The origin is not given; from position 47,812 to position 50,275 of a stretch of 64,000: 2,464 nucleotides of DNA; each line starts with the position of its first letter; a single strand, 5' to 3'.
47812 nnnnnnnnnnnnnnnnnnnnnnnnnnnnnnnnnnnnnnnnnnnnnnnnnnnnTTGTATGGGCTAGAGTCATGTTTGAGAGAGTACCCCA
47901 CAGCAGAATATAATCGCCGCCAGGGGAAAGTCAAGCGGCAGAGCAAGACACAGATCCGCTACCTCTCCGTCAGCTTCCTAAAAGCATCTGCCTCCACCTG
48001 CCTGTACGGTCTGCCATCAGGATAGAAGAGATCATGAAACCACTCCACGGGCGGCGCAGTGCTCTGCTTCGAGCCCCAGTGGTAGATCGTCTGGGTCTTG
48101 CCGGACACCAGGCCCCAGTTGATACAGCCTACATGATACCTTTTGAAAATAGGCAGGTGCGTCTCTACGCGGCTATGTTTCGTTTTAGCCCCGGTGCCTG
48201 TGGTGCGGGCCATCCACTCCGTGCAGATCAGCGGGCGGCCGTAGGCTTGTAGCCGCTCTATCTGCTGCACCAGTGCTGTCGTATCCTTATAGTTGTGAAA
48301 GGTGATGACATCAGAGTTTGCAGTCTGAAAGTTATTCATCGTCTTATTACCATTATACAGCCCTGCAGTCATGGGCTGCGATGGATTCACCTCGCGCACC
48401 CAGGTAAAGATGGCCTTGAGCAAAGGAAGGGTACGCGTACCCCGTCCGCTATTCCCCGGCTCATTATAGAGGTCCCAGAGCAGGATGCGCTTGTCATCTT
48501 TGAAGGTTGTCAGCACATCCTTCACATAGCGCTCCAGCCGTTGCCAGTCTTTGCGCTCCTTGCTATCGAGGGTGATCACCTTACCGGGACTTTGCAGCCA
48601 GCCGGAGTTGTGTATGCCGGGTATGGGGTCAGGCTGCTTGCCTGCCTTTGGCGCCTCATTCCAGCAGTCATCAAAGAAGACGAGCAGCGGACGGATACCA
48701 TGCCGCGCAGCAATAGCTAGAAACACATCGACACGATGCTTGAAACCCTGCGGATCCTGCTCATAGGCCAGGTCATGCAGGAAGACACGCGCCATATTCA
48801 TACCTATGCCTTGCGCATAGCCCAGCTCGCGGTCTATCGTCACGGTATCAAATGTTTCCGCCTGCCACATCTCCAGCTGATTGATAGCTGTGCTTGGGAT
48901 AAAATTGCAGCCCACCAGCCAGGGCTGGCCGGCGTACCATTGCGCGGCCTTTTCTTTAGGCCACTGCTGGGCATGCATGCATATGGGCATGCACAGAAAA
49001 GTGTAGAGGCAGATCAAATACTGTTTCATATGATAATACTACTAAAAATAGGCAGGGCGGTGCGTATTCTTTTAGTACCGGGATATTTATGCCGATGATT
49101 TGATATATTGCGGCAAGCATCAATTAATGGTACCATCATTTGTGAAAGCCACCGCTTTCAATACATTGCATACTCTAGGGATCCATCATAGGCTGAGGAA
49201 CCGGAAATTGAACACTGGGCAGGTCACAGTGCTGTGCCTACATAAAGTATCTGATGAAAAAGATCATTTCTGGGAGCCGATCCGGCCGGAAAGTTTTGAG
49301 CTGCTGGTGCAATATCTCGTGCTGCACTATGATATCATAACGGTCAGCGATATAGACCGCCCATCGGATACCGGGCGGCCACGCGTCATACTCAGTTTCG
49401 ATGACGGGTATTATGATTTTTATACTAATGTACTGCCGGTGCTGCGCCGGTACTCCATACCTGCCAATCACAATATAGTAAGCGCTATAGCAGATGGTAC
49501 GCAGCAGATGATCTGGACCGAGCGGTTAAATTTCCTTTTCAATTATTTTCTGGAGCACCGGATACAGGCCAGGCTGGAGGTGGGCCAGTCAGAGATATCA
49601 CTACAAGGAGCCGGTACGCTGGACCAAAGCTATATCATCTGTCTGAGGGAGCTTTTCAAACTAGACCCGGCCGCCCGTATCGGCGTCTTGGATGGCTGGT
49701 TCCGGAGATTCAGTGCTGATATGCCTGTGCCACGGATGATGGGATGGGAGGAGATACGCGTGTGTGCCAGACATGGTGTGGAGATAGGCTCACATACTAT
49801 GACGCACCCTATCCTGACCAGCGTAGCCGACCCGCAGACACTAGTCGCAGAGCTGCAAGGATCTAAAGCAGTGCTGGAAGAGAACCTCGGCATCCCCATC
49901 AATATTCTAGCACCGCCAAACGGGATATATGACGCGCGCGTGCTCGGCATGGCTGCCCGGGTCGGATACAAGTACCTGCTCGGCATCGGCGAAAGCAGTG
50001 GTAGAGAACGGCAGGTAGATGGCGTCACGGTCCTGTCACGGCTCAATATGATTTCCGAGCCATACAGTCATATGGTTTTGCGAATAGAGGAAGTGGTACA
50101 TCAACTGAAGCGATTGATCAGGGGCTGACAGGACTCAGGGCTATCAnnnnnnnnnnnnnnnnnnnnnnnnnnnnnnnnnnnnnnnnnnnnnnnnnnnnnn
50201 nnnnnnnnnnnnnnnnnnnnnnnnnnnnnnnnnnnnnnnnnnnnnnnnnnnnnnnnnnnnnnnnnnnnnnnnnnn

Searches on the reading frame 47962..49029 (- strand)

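Call 3: search_protein_families(library=pfam, proteins=[window:47962-49029:-], max_evalue=0.01)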
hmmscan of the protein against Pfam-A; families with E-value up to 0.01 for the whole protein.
window:47962-49029:- (356 aa): 1 family
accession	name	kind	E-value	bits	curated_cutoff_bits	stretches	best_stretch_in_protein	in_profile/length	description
PF00150.24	Cellulase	-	5.4e-10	39.6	23.5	1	157-306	97-267/272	Cellulase (glycosyl hydrolase family 5)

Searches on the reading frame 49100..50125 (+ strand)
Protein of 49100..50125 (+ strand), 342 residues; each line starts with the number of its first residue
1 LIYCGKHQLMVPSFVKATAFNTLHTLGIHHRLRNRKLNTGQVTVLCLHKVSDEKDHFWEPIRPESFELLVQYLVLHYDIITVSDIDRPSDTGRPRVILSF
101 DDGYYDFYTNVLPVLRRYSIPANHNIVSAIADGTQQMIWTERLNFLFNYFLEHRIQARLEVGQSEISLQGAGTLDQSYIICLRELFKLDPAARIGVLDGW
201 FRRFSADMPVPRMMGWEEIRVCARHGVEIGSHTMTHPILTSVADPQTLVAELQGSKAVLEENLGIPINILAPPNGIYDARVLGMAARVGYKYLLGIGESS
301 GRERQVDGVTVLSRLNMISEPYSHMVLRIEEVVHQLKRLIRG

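Call 3: search_protein_families(library=pfam, proteins=[window:49100-50125:+], max_evalue=0.01)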
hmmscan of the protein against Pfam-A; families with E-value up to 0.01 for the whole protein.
window:49100-50125:+ (342 aa): 2 families
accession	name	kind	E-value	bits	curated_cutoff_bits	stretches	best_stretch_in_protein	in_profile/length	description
PF01522.26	Polysacc_deac_1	-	1.7e-22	80.1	23.1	2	216-292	48-123/124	Polysaccharide deacetylase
PF03065.20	Glyco_hydro_57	-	0.00033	20.5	21.2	1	224-295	100-171/291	Glycosyl hydrolase family 57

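Call 4: search_protein_families(library=ncbifam, proteins=[window:49100-50125:+], max_evalue=0.01)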
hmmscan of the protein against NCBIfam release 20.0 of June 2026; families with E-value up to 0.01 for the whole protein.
window:49100-50125:+ (342 aa): 8 families
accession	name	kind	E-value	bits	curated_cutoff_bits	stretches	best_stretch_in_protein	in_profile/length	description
TIGR03938.2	deacetyl_PgaB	equivalog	9.8e-17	60.5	321.9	1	42-131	3-101/621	poly-beta-1,6-N-acetyl-D-glucosamine N-deacetylase PgaB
NF011177.0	PRK14582.1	equivalog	6.1e-10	38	923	1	32-133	39-146/671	poly-beta-1,6-N-acetyl-D-glucosamine N-deacetylase PgaB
TIGR02764.1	spore_ybaN_pdaB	equivalog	5.2e-09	36.1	237.4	1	219-292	51-123/191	polysaccharide deacetylase family sporulation protein PdaB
TIGR02884.1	spore_pdaA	equivalog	1.7e-08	34.4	298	1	224-292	87-155/224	delta-lactam-biosynthetic de-N-acetylase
TIGR04243.1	nodulat_NodB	equivalog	6.2e-07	29.1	240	1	219-291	47-119/197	chitooligosaccharide deacetylase NodB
NF011176.0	PRK14581.1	equivalog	5.8e-06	24.7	1091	1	39-133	46-146/673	poly-beta-1,6-N-acetyl-D-glucosamine N-deacetylase PgaB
TIGR02873.1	spore_ylxY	hypoth_equivalog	0.00094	18.5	391.5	1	222-290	133-200/268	probable sporulation protein, polysaccharide deacetylase family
TIGR03933.1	PIA_icaB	equivalog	0.002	17.7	248.35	1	30-128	9-106/245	intercellular adhesin biosynthesis polysaccharide N-deacetylase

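Call 54: search_solved_structures(query=window:49100-50125:+, max_evalue=0.01)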
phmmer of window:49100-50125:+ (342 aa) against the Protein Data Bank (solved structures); distinct sequences matched with E-value up to 0.01: 12.
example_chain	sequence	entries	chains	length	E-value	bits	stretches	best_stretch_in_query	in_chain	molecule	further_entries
6dq3_A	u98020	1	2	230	4.8e-12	49.2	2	220-319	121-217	Polysaccharide deacetylase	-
2j13_A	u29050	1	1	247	2.9e-06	30.2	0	225-291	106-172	POLYSACCHARIDE DEACETYLASE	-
7y51_A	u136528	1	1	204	1e-05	28.5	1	219-309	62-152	Predicted xylanase/chitin deacetylase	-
7fbw_A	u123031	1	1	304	3.8e-05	26.5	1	219-309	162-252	Predicted xylanase/chitin deacetylase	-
3vus_A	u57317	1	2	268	7.8e-05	25.5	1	47-124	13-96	Poly-beta-1,6-N-acetyl-D-glucosamine N-deacetylase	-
4u10_A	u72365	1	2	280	0.00029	23.7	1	89-145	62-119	Poly-beta-1,6-N-acetyl-D-glucosamine N-deacetylase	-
4f9d_A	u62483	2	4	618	0.00048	22.9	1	47-124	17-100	Poly-beta-1,6-N-acetyl-D-glucosamine N-deacetylase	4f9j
5bu6_A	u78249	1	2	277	0.00082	22.2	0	93-132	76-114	BpsB (PgaB), Poly-beta-1,6-N-acetyl-D-glucosamine N-deacetylase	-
7ax7_A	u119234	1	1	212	0.0011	21.8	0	223-274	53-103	Endo-1,4-beta-xylanase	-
1ny1_A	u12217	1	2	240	0.0017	21.1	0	223-292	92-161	Probable polysaccharide deacetylase pdaA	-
1w1a_1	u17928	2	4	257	0.0021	20.8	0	223-292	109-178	PROBABLE POLYSACCHARIDE DEACETYLASE PDAA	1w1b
1w17_A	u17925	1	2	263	0.0023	20.7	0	223-292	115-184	PROBABLE POLYSACCHARIDE DEACETYLASE PDAA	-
